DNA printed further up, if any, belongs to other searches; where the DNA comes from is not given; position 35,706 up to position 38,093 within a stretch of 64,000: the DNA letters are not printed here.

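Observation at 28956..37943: A cytoplasmic Mo/W-bisPGD oxidoreductase and four-cluster ferredoxin are translationally coupled to rnfCDGEAB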

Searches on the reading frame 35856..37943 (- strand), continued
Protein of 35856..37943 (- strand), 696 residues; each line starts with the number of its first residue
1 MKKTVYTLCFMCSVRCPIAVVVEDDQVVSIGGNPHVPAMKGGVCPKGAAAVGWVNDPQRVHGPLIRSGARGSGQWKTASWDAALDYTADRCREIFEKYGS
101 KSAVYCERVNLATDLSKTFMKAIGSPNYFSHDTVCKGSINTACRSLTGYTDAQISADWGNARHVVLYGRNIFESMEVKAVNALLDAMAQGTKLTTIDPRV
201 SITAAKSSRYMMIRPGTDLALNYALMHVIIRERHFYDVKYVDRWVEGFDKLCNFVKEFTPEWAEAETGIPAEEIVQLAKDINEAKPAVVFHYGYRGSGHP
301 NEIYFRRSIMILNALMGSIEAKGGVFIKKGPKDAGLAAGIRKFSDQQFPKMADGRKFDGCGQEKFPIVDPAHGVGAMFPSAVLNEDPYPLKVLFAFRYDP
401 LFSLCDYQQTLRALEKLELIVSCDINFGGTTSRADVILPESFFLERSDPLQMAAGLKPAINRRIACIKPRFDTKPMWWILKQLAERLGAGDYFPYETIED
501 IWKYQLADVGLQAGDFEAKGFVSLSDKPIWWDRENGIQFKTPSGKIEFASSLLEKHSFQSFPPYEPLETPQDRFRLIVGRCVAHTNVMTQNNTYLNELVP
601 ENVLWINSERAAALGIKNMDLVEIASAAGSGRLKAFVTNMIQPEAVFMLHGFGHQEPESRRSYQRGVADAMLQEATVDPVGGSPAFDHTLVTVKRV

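Call 12: find_related_loci(query=A1, collection=genome_contigs, flank=10000)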
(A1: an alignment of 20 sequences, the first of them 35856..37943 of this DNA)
Query A1 (696 aa) in genome_contigs; peptide patterns used: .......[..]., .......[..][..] (x = any residue, [..] = any of these).
472 stretches matched a pattern; 457 encode a relative of the query (tblastn E <= 1e-3); the best 80 are kept; 80 distinct loci.
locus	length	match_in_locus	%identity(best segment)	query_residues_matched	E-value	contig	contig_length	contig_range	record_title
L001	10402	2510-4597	86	1-696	0e+0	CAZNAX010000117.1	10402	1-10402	MAG TPA_asm: uncultured Desulfatibacillum sp. isolate binchicken_co234_279 genome assembly, contig: NODE_4833_length_104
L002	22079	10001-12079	80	1-695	0e+0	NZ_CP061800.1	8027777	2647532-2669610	Desulfonema magnum strain 4be13 chromosome, complete genome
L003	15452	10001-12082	78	1-695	0e+0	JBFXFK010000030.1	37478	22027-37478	MAG: Desulfatirhabdiaceae bacterium isolate CA_2019_TPIn_138 NODE_3412_length_37478_cov_9.941099_TPIn, whole genome shot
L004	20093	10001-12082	79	1-696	0e+0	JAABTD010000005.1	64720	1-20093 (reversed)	MAG: Desulfobacteraceae bacterium isolate S20.Bin143 Scaffold_74, whole genome shotgun sequence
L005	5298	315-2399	75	1-696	0e+0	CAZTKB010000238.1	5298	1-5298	MAG TPA_asm: uncultured Desulfobacterales bacterium isolate binchicken_co168_200 genome assembly, contig: NODE_22604_len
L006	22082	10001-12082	73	1-695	0e+0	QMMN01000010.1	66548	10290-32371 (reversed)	MAG: Deltaproteobacteria bacterium isolate B60_G16 B60_Guay16_scaffold_00075, whole genome shotgun sequence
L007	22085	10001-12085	71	1-696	0e+0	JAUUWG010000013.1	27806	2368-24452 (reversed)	MAG: Desulfobacterales bacterium isolate CSMAG_33 CSMAG_33_k141_940408_length_27806_cov_8.9183, whole genome shotgun seq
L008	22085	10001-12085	72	1-696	0e+0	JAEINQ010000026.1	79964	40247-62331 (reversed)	MAG: Desulfobacterales bacterium isolate MAG8 NODE_307_length_79964_cov_7.092093, whole genome shotgun sequence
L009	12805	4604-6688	71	1-696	0e+0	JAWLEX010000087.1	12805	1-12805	MAG: Desulfatiglandales bacterium isolate 20BLK6-1.bin.93 NODE_5175_length_12805_cov_13.676059, whole genome shotgun seq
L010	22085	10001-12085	70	1-696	0e+0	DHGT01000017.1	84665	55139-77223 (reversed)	MAG TPA_asm: Desulfatitalea sp. UBA4791 UBA4791_contig_8616, whole genome shotgun sequence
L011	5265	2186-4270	70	1-696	0e+0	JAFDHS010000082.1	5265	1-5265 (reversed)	MAG: Deltaproteobacteria bacterium isolate Meg22_1214_Bin_289 Meg22_1214_Bin_289_scaffold_65302, whole genome shotgun se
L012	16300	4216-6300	70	1-696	0e+0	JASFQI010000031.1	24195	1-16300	MAG: Desulfobacteraceae bacterium isolate D0819S20remetaG_Bin_281 D0819S20remetaG_FD_scaffold_246_c1, whole genome shotg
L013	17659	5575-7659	70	1-696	0e+0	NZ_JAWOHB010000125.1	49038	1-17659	MAG: Desulfosarcina sp. isolate CWP4-1.bin.65 k191_4203353, whole genome shotgun sequence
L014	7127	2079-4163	69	1-696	0e+0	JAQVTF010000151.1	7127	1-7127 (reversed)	MAG: Desulfobacteraceae bacterium isolate STF1_291 NODE_37965_length_7127_cov_4.781571_Sandtown_F1, whole genome shotgun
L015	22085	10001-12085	70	1-696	0e+0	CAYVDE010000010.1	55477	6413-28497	MAG TPA_asm: uncultured Desulfobacterales bacterium isolate SRP332253_co2_163 genome assembly, contig: NODE_468_length_5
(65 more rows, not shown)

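Call 15: find_encoding_contigs(protein=P0039, flank=10000, max_places=2)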
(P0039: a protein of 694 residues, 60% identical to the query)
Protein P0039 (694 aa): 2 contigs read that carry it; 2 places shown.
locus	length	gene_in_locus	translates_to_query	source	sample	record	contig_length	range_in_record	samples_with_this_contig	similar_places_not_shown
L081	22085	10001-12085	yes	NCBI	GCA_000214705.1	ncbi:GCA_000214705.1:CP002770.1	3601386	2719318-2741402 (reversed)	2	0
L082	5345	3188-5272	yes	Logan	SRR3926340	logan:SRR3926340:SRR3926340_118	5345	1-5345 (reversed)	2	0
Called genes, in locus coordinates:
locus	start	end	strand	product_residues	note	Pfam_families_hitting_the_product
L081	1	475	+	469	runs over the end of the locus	PF02335:Cytochrom_C552, PF14522:Cytochrome_C7 (faint)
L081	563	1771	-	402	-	PF20706:GT4-conflict (faint), PF21269:TreT_GT1, PF00534:Glycos_transf_1, PF13692:Glyco_trans_1_4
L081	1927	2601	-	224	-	PF01791:DeoC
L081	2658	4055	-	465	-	PF02040:ArsB, PF16980:CitMHS_2 (weak), PF03600:CitMHS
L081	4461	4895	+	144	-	PF00582:Usp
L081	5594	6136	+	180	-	PF00881:Nitroreductase, PF14512:TM1586_NiRdase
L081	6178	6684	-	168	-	PF13237:Fer4_10 (weak), PF13247:Fer4_11, PF12838:Fer4_7, PF13187:Fer4_9 (weak), PF12797:Fer4_2 (weak), PF12837:Fer4_6 (weak), PF13237:Fer4_10 (weak), PF00037:Fer4, +3 more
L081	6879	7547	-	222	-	PF00027:cNMP_binding, PF13545:HTH_Crp_2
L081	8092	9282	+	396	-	PF01925:TauE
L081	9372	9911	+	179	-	-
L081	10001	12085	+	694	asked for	PF04879:Molybdop_Fe4S4, PF00384:Molybdopterin, PF01568:Molydop_binding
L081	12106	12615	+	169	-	PF12838:Fer4_7, PF13187:Fer4_9 (weak), PF13247:Fer4_11, PF12838:Fer4_7 (weak), PF13187:Fer4_9 (weak), PF00037:Fer4, PF12797:Fer4_2 (weak), PF12837:Fer4_6 (weak), +3 more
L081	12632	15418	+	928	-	PF10589:NADH_4Fe-4S (weak), PF14691:Fer4_20, PF01946:Thi4 (weak), PF00890:FAD_binding_2 (weak), PF07992:Pyr_redox_2, PF13450:NAD_binding_8, PF13738:Pyr_redox_3, PF00015:MCPsignal, +9 more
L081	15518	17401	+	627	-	PF07889:DUF1664 (faint), PF14827:dCache_3, PF00672:HAMP, PF28175:T4SS_LegC2C7 (faint), PF00015:MCPsignal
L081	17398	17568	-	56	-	-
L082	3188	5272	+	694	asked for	PF04879:Molybdop_Fe4S4, PF00384:Molybdopterin, PF01568:Molydop_binding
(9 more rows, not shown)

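Call 16: find_encoding_contigs(protein=P0084, flank=10000, max_places=2)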
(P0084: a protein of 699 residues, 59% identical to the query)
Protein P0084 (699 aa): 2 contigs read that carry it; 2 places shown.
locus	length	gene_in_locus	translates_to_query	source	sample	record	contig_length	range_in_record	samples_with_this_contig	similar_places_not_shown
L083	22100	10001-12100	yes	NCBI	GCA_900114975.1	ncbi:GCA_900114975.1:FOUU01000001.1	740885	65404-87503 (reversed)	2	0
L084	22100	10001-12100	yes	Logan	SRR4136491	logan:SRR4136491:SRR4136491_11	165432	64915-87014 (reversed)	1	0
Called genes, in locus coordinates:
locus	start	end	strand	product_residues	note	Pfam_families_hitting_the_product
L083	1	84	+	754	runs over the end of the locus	PF14814:UB2H, PF00912:Transgly, PF00905:Transpeptidase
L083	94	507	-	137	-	PF09350:DJC28_CD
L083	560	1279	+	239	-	PF27252:AF_1314_C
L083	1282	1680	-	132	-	PF02085:Cytochrom_CIII, PF14522:Cytochrome_C7 (weak)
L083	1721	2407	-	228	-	PF00582:Usp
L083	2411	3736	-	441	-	PF13183:Fer4_8, PF13534:Fer4_17 (weak), PF02754:CCG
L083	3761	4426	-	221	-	-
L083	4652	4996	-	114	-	PF08821:CGGC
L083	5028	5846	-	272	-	PF01026:TatD_DNase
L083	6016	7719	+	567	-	PF01266:DAO (faint), PF07992:Pyr_redox_2, PF13738:Pyr_redox_3 (faint), PF00070:Pyr_redox, PF02852:Pyr_redox_dim, PF00581:Rhodanese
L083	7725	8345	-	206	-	-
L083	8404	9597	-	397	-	PF01925:TauE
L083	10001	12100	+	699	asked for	PF04879:Molybdop_Fe4S4, PF00384:Molybdopterin, PF01568:Molydop_binding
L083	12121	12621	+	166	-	PF12837:Fer4_6 (faint), PF13247:Fer4_11, PF14697:Fer4_21 (weak), PF13187:Fer4_9 (weak), PF12838:Fer4_7, PF12797:Fer4_2 (weak), PF13237:Fer4_10 (weak), PF00037:Fer4, +1 more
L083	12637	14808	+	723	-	PF14691:Fer4_20, PF01266:DAO (weak), PF01494:FAD_binding_3 (weak), PF07992:Pyr_redox_2, PF13450:NAD_binding_8, PF13738:Pyr_redox_3 (weak), PF00070:Pyr_redox, PF13187:Fer4_9 (weak), +3 more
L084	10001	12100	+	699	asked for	PF04879:Molybdop_Fe4S4, PF00384:Molybdopterin, PF01568:Molydop_binding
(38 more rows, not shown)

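Call 60: search_solved_structures(query=window:35856-37943:-, max_evalue=1e-60, show_alignments=1)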
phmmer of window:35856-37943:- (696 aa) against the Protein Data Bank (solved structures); distinct sequences matched with E-value up to 1e-60: 1.
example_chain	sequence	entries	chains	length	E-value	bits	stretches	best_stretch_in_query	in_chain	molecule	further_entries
2vpw_A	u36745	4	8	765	6.1e-110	371.9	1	3-686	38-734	THIOSULFATE REDUCTASE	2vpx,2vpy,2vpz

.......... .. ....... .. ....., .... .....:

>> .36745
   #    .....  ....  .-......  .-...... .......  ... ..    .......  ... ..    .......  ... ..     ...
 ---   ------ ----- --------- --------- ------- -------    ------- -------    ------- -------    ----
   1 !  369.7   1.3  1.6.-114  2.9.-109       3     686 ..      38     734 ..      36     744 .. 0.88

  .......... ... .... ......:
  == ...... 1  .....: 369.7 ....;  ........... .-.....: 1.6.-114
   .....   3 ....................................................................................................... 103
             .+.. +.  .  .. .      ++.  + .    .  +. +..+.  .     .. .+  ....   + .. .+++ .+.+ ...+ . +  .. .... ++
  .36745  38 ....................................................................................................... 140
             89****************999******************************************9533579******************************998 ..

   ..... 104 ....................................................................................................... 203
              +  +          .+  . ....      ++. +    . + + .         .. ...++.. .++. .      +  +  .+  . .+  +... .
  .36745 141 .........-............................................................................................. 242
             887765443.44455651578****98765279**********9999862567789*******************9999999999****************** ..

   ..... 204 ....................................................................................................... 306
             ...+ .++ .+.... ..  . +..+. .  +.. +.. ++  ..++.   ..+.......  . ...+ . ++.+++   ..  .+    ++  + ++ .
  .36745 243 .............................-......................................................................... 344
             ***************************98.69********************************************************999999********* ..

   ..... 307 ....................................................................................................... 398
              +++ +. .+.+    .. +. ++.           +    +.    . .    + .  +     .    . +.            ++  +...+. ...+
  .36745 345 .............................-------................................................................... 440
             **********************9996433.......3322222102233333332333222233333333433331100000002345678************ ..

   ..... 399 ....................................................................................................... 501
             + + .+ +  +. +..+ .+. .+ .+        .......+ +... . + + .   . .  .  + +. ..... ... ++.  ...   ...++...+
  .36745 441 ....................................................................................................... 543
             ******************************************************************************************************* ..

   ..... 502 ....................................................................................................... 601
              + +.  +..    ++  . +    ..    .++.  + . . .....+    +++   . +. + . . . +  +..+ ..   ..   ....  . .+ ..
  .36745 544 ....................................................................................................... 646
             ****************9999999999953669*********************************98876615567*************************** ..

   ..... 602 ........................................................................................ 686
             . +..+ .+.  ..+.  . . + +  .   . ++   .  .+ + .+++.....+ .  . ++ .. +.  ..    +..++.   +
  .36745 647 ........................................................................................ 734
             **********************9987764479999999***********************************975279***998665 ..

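Call 75: search_protein_families(library=pfam, proteins=[L015:19770-20129:+], max_evalue=0.0001)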
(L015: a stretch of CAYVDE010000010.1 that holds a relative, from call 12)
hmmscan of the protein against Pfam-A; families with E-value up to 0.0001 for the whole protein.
L015:19770-20129:+ (120 aa): 1 family
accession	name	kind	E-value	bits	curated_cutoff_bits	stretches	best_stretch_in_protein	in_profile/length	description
PF01592.21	NifU_N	-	3.3e-15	56.8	22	1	24-112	32-122/127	NifU-like N terminal domain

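Call 82: find_encoding_contigs(protein=P0114, flank=8000, max_places=1)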
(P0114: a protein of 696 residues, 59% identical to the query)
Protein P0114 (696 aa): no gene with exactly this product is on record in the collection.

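Call 83: find_encoding_contigs(protein=P0067, flank=8000, max_places=1)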
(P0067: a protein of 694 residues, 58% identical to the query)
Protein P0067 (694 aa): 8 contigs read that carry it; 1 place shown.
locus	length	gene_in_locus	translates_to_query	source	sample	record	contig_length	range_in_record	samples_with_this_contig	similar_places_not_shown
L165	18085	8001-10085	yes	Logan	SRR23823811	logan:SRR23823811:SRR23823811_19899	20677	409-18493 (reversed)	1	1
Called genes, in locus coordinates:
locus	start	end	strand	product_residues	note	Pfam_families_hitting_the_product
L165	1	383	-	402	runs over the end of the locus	PF20706:GT4-conflict (faint), PF21269:TreT_GT1, PF00534:Glycos_transf_1, PF13692:Glyco_trans_1_4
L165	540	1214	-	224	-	PF01791:DeoC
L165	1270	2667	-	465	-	PF02040:ArsB, PF16980:CitMHS_2, PF03600:CitMHS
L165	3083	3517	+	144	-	PF00582:Usp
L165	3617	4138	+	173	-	PF00881:Nitroreductase, PF14512:TM1586_NiRdase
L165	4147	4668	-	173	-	PF12838:Fer4_7, PF13237:Fer4_10 (weak), PF13247:Fer4_11, PF12838:Fer4_7, PF13187:Fer4_9 (weak), PF00037:Fer4, PF12797:Fer4_2 (weak), PF13237:Fer4_10 (weak), +4 more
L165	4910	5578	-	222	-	PF00027:cNMP_binding, PF13545:HTH_Crp_2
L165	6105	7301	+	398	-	PF01925:TauE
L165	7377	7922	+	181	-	-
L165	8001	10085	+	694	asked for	PF04879:Molybdop_Fe4S4, PF00384:Molybdopterin, PF01568:Molydop_binding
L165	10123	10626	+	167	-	PF12838:Fer4_7, PF13187:Fer4_9 (weak), PF13247:Fer4_11, PF13187:Fer4_9 (weak), PF12838:Fer4_7, PF12797:Fer4_2 (weak), PF12837:Fer4_6 (weak), PF00037:Fer4, +2 more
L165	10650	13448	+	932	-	PF10589:NADH_4Fe-4S (weak), PF14691:Fer4_20, PF01946:Thi4 (weak), PF07992:Pyr_redox_2, PF01266:DAO, PF13450:NAD_binding_8, PF13738:Pyr_redox_3, PF00015:MCPsignal, +11 more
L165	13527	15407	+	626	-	PF14827:dCache_3, PF00672:HAMP, PF00015:MCPsignal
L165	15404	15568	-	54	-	-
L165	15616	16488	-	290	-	PF03328:HpcH_HpaI, PF15617:C-C_Bond_Lyase (weak)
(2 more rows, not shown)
